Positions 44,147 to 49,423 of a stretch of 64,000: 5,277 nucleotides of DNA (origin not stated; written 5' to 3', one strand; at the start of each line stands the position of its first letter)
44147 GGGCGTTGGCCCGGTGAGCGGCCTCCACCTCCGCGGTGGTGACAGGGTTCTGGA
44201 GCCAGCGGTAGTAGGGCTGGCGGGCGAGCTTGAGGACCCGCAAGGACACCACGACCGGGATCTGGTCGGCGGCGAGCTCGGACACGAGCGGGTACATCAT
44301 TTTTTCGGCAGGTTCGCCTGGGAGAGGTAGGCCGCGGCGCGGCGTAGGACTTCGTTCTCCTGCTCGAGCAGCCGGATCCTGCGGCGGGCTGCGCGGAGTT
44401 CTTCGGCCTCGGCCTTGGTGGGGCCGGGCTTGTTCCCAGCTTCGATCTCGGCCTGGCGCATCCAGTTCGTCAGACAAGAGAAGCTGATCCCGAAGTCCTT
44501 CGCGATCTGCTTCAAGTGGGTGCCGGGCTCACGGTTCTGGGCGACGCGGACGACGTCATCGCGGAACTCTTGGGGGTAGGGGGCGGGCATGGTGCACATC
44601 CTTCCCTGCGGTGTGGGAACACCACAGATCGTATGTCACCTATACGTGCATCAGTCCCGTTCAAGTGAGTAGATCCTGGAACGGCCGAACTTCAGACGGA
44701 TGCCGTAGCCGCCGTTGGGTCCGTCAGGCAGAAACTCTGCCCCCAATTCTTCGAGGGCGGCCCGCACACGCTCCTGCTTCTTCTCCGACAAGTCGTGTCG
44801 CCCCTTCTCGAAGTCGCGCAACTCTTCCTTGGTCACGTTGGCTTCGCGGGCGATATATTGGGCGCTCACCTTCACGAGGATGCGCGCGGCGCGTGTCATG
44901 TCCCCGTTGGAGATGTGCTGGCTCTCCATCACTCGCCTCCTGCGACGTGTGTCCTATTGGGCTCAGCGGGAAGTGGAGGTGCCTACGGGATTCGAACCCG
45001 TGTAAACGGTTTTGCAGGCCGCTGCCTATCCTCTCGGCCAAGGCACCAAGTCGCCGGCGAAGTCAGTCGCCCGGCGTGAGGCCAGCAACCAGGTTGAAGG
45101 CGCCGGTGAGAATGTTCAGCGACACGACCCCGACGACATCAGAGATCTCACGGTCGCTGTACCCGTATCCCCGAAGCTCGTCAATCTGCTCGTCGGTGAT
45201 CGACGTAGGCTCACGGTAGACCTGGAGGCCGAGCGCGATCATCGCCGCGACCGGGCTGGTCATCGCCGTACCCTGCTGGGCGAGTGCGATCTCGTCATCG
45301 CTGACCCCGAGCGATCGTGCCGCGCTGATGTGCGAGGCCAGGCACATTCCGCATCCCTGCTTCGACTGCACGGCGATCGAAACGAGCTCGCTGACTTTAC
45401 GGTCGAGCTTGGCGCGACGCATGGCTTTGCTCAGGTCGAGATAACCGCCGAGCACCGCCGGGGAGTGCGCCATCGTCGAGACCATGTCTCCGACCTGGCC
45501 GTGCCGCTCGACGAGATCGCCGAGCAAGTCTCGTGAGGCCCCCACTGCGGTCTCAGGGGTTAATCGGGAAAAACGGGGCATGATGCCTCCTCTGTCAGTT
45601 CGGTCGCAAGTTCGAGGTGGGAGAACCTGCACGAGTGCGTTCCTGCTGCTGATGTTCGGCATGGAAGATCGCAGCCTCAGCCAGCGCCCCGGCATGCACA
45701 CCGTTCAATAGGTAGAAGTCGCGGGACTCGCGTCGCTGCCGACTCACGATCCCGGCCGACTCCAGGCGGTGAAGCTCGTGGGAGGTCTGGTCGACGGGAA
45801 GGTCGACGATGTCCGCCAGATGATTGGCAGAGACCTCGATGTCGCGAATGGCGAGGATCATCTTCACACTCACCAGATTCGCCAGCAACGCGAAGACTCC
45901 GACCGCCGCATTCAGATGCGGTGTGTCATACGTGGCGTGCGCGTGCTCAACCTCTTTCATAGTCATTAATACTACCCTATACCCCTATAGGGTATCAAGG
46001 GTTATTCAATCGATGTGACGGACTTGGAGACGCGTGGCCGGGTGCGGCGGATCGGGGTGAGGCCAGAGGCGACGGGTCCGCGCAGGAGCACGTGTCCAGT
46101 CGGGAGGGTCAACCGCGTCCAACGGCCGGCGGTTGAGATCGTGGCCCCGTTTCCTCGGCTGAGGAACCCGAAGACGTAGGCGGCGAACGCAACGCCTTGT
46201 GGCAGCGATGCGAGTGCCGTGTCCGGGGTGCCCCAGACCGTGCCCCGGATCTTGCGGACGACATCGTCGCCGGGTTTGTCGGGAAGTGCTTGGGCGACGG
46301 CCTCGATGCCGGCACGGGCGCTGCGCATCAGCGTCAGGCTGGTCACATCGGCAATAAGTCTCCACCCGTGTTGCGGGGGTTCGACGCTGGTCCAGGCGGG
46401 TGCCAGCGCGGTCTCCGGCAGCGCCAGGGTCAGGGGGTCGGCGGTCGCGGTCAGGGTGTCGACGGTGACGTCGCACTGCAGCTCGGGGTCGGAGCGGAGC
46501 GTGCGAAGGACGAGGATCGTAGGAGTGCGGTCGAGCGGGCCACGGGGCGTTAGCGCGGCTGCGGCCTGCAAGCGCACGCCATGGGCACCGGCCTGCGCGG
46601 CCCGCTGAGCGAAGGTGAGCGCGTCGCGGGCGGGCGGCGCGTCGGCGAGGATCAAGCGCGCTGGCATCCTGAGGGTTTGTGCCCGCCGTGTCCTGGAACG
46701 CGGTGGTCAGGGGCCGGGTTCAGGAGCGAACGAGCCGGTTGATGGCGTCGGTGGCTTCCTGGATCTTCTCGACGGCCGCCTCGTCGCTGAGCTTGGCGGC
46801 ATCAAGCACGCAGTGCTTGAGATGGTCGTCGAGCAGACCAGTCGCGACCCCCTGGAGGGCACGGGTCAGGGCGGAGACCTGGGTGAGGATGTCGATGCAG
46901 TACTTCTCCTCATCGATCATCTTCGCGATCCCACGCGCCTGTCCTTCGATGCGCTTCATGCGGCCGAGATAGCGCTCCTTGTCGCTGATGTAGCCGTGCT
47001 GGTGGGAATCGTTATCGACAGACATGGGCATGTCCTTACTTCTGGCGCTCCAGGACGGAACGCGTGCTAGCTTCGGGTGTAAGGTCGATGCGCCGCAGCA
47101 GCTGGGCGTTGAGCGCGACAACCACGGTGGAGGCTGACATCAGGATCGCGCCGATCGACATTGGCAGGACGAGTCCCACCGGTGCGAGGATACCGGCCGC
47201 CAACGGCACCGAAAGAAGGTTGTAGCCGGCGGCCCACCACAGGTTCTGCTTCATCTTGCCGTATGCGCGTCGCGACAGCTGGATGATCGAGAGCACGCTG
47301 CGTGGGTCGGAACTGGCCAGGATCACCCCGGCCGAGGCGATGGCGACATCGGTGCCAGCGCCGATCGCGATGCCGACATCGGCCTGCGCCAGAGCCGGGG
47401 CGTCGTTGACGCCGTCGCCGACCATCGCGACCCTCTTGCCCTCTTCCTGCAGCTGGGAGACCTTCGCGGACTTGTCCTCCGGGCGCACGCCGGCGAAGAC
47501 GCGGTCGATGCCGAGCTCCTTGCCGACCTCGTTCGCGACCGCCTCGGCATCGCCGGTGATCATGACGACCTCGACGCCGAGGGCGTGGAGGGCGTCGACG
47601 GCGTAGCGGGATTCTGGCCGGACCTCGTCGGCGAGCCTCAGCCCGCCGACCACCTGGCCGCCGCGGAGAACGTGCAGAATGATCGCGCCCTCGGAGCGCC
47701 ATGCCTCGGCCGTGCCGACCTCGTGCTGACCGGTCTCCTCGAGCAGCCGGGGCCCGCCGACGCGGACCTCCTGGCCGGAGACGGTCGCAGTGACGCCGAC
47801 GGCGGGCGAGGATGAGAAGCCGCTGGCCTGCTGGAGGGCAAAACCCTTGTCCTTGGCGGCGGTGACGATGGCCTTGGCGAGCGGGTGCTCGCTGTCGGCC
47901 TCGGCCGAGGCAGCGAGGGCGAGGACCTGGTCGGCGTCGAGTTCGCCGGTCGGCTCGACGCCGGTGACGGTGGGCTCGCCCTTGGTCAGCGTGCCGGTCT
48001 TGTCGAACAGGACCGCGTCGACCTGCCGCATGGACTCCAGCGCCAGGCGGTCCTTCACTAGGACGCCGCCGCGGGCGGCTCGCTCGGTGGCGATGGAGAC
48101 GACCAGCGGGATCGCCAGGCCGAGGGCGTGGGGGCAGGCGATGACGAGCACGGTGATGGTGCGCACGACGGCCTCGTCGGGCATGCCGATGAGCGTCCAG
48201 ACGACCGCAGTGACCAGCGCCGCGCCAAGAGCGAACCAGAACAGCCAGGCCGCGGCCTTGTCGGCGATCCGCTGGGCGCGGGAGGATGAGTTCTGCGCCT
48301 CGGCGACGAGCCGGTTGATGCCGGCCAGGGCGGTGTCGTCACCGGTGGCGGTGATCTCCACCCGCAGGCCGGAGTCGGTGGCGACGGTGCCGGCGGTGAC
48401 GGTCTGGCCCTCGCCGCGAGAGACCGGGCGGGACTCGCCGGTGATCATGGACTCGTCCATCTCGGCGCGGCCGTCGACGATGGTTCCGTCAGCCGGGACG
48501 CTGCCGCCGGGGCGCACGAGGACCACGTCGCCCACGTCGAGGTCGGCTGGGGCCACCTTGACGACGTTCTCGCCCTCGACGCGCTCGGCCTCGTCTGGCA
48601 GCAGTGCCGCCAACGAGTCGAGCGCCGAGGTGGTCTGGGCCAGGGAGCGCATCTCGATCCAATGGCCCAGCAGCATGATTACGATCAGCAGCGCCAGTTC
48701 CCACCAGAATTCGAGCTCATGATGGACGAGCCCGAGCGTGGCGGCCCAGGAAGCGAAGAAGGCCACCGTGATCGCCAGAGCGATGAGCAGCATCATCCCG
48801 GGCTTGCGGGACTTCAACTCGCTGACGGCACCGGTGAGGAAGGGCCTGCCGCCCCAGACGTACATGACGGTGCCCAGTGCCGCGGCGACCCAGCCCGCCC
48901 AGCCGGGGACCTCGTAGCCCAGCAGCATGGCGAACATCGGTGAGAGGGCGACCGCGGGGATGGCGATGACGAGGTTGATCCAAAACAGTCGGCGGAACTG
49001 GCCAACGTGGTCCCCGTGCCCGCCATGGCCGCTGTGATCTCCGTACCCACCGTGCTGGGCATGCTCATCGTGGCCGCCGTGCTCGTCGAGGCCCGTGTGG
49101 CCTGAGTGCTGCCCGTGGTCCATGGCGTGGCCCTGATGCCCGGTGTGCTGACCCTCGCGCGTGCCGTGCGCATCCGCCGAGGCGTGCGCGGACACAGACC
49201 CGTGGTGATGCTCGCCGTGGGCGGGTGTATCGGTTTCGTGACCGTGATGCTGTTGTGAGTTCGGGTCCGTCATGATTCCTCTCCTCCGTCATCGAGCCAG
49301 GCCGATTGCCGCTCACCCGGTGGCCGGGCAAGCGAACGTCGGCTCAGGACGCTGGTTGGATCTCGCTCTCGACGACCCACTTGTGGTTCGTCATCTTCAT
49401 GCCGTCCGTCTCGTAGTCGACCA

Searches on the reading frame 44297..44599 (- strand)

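Call 76: search_protein_families(library=pfam, proteins=[window:44297-44599:-], max_evalue=0.001)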
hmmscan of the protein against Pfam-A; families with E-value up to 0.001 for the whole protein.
window:44297-44599:- (100 aa): 1 family
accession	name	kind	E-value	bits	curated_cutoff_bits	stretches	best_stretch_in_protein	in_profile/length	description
PF01527.26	HTH_Tnp_1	-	3.4e-08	34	24.1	1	8-82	7-74/75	Transposase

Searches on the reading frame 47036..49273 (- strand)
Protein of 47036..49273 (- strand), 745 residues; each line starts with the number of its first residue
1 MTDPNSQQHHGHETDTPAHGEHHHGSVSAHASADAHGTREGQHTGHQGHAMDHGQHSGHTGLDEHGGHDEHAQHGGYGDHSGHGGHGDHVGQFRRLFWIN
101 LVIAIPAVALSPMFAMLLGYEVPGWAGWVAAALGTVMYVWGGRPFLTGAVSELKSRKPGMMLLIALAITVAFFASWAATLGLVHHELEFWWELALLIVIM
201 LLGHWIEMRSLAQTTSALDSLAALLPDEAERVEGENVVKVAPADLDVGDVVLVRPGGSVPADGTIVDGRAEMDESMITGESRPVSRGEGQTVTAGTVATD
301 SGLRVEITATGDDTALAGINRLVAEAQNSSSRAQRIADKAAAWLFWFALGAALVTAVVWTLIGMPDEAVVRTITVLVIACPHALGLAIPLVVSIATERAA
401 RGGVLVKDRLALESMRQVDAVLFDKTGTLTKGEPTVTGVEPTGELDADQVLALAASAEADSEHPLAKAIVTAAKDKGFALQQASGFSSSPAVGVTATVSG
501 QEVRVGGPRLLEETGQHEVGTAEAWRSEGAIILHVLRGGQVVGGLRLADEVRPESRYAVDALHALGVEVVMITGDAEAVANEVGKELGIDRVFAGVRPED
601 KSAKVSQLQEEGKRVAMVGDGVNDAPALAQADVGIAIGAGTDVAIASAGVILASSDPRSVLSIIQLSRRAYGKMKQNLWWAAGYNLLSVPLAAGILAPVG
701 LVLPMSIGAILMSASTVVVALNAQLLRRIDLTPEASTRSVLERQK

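Call 76: search_protein_families(library=pfam, proteins=[window:47036-49273:-], max_evalue=0.001)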
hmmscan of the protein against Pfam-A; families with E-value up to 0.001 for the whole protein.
window:47036-49273:- (745 aa): 4 families
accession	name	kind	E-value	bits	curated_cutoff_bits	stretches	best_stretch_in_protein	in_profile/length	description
PF00122.25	E1-E2_ATPase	-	3.2e-49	167.3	28.1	1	224-401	2-180/181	E1-E2 ATPase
PF00702.32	Hydrolase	-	2.8e-36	126.2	26.4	1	418-632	1-191/191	haloacid dehalogenase-like hydrolase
PF12710.13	HAD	-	1.4e-05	26.1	27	1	551-628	86-188/189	haloacid dehalogenase-like hydrolase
PF08282.18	Hydrolase_3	-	2.2e-05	24.8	20.9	1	607-663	198-254/255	haloacid dehalogenase-like hydrolase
